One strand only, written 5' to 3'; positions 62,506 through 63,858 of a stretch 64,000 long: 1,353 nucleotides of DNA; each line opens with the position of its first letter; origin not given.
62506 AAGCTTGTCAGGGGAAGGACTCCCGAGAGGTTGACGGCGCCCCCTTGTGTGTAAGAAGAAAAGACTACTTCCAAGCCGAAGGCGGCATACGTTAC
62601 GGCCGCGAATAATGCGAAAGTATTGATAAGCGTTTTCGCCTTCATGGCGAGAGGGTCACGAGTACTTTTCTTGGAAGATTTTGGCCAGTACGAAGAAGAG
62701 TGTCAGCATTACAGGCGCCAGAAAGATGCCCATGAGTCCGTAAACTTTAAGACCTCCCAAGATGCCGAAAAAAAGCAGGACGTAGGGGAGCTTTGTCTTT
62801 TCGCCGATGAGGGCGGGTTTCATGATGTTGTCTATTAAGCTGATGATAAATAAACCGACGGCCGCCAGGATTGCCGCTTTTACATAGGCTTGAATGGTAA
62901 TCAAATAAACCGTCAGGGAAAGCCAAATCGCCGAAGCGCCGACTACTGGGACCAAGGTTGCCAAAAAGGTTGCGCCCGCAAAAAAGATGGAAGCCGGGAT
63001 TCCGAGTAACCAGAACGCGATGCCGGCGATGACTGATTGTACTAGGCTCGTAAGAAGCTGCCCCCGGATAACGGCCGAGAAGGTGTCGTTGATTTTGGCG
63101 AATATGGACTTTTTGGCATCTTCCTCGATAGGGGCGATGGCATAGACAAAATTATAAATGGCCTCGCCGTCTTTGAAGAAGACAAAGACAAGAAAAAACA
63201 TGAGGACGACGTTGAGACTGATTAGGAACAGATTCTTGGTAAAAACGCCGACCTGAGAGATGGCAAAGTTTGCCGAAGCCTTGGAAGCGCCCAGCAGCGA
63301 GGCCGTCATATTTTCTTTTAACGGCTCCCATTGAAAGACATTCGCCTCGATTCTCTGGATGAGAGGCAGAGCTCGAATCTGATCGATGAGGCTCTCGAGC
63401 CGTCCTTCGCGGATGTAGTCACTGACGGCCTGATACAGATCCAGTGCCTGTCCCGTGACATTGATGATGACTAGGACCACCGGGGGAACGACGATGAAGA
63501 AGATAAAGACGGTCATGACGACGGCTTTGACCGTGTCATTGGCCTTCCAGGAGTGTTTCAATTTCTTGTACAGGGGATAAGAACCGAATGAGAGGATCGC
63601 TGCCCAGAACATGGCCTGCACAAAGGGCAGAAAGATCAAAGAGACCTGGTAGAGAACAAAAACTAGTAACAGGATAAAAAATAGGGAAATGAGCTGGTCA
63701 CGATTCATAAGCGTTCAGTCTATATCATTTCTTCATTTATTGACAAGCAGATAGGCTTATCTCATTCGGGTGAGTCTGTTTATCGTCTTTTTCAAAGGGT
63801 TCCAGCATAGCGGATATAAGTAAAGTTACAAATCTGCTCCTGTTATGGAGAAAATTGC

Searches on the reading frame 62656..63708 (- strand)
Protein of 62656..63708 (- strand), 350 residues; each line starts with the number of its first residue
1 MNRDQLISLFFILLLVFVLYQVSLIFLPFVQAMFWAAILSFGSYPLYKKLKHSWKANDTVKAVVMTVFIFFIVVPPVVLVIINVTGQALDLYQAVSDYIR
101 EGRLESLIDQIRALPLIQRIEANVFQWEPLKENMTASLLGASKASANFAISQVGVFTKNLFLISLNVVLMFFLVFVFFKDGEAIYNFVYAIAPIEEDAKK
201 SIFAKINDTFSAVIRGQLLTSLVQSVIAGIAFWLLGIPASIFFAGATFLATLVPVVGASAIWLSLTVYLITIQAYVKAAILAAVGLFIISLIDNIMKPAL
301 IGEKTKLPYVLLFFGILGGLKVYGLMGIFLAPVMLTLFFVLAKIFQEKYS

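Call 29: search_protein_families(library=pfam, proteins=[window:62656-63708:-], max_evalue=0.01)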
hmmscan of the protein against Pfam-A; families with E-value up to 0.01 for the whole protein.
window:62656-63708:- (350 aa): 1 family
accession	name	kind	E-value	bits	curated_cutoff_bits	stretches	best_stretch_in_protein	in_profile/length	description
PF01594.21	AI-2E_transport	-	2.1e-44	152.5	34.3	1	8-339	3-320/327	AI-2E family transporter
